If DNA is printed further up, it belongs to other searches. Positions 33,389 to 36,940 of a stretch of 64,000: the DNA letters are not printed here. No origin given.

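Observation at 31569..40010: MarR-OMF-RND-RND efflux operon with no periplasmic adaptor (MFP) gene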

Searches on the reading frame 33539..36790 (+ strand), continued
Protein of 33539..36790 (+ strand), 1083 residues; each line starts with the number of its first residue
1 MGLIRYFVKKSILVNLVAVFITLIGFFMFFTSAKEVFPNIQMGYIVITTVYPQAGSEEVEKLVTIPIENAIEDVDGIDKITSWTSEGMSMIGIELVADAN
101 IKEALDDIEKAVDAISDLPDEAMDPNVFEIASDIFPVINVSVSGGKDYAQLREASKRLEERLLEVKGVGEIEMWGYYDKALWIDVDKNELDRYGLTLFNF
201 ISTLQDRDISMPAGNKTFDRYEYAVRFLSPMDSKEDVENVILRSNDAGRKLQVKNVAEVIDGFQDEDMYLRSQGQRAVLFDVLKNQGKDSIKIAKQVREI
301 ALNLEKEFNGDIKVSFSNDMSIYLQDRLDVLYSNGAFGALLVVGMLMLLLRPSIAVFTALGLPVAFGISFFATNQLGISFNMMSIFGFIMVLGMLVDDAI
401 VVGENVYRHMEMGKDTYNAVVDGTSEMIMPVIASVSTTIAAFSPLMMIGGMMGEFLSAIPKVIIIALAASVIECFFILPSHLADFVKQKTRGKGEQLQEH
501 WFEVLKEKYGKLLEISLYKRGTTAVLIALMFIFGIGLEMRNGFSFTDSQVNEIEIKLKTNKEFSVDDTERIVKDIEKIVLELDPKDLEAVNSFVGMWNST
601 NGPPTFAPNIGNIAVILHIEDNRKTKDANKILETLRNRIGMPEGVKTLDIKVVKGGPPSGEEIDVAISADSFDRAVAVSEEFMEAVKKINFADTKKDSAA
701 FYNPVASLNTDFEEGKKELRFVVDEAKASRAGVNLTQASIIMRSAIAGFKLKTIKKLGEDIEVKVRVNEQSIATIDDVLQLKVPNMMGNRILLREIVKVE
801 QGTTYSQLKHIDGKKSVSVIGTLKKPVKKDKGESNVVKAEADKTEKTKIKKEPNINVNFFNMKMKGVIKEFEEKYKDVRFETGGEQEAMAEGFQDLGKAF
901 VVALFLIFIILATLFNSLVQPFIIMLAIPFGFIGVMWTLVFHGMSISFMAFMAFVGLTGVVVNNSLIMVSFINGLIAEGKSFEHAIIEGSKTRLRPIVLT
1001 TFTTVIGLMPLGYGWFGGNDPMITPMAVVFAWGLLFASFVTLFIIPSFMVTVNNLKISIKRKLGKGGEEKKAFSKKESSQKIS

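Call 90: find_encoding_contigs(protein=P0003, flank=7000, max_places=1)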
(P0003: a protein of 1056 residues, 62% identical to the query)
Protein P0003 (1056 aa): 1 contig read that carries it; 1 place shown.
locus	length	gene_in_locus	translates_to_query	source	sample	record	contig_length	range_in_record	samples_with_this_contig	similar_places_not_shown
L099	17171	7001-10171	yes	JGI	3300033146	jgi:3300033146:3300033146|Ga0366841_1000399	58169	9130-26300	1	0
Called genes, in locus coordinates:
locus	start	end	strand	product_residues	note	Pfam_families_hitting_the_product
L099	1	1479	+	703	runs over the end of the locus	PF02092:tRNA_synt_2f, PF05746:DALR_1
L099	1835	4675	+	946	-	PF01326:PPDK_N, PF00391:PEP-utilizers, PF02896:PEP-utilizers_C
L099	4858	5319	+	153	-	PF22381:Staph_reg_Sar_Rot (weak), PF01047:MarR, PF12802:MarR_2, PF13463:HTH_27 (weak), PF09339:HTH_IclR (faint)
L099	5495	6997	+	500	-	PF02321:OEP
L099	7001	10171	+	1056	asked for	PF00873:ACR_tran, PF03176:MMPL (weak)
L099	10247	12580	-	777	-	PF00912:Transgly, PF00905:Transpeptidase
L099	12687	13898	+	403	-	PF00579:tRNA-synt_1b, PF22421:SYY_C-terminal (weak), PF01479:S4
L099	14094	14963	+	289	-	PF00376:MerR, PF13411:MerR_1, PF00990:GGDEF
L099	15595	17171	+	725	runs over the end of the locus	PF00515:TPR_1 (faint), PF01535:PPR (faint), PF03704:BTAD (faint), PF07719:TPR_2 (faint), PF12895:ANAPC3 (faint), PF13174:TPR_6 (faint), PF13176:TPR_7 (faint), PF13432:TPR_16 (weak), +16 more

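Call 91: find_encoding_contigs(protein=P0017, flank=7000, max_places=1)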
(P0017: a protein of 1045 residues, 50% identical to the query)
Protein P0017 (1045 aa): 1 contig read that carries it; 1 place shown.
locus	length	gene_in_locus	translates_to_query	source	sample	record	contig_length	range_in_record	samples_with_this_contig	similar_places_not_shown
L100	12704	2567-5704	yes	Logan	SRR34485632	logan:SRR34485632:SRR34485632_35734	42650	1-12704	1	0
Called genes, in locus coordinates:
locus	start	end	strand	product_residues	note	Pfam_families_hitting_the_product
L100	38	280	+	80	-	PF05635:23S_rRNA_IVP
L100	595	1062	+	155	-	PF22381:Staph_reg_Sar_Rot (weak), PF12802:MarR_2, PF01047:MarR, PF13463:HTH_27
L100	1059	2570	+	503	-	PF02321:OEP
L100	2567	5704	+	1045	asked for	PF00873:ACR_tran, PF03176:MMPL (faint), PF02355:SecD_SecF_C (faint)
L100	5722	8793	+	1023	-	PF00873:ACR_tran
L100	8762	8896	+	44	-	-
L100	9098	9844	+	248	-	PF06940:DUF1287 (faint)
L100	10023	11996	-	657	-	PF03687:UPF0164 (weak), PF13585:CHU_C (faint), PF13860:FlgD_ig (weak), PF00691:OmpA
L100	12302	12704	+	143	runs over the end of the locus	PF00027:cNMP_binding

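Call 95: fold_search(model_id=the predicted structure, library=pdb)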
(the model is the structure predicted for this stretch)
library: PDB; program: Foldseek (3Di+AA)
matches with E <= 10: 738; with E <= 0.001: 329
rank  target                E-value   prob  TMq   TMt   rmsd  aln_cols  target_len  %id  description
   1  8ffk_A                5.8e-62  1.00  0.84  0.88   3.8      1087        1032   19  Klebsiella pneumoniae AcrB multidrug efflux pump apo form (released 2023-04-05)
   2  4u96_B                2.1e-61  1.00  0.84  0.88   3.8      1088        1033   18  Coupling of remote alternating-access transport mechanisms for protons and substrates in the multidrug efflux pump Acr (released 2014-10-22)
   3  7m4p_B                3.0e-61  1.00  0.85  0.88   3.8      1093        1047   20  Multidrug Efflux pump AdeJ with Eravacycline bound (released 2021-05-19)
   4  4u8y_B                4.8e-61  1.00  0.84  0.88   3.8      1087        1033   18  Coupling of remote alternating-access transport mechanisms for protons and substrates in the multidrug efflux pump Acr (released 2014-10-15)
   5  9fe2_A                1.0e-60  1.00  0.84  0.87   3.9      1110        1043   19  Crystallographic structure of AcrB V612W with bound minocycline (released 2025-05-28)
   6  8f3e_A                1.2e-60  1.00  0.84  0.88   3.8      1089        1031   18  Trimer of aminoglycoside efflux pump AcrD (released 2022-12-28)
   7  6q4p_B                1.3e-60  1.00  0.84  0.88   3.8      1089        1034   18  Fusidic acid bound AcrB_N298A (released 2019-11-13)
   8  4u8v_B                1.7e-60  1.00  0.84  0.87   3.8      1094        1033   18  Coupling of remote alternating-access transport mechanisms for protons and substrates in the multidrug efflux pump Acr (released 2014-10-15)
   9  4u95_B                2.5e-60  1.00  0.83  0.87   4.0      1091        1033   18  Coupling of remote alternating-access transport mechanisms for protons and substrates in the multidrug efflux pump Acr (released 2014-10-15)
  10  7oul_B                3.0e-60  1.00  0.84  0.88   3.7      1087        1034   18  BDM88832 inhibitor bound to the transmembrane domain of AcrB-R971A (released 2021-12-29)
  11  7rr8_B                3.6e-60  1.00  0.83  0.88   3.8      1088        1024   19  Multidrug efflux pump subunit AcrB (released 2022-08-17)
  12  4u95_A                3.6e-60  1.00  0.82  0.84   4.3      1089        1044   18  Coupling of remote alternating-access transport mechanisms for protons and substrates in the multidrug efflux pump Acr (released 2014-10-15)
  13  9hci_A                3.8e-60  1.00  0.82  0.85   4.2      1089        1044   18  structure of the double Cys-substituted cross-linked AcrB variant S562C_T837C (released 2025-11-19)
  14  6zo8_A                3.8e-60  1.00  0.81  0.84   4.7      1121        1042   18  Minocycline binding to the deep binding pocket of AcrB-G621P (released 2021-05-19)
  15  6zo5_A                4.0e-60  1.00  0.81  0.84   4.5      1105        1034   19  Fusidic acid binding to the TM1/TM2 groove of AcrB-G619P_G621P (released 2021-05-19)
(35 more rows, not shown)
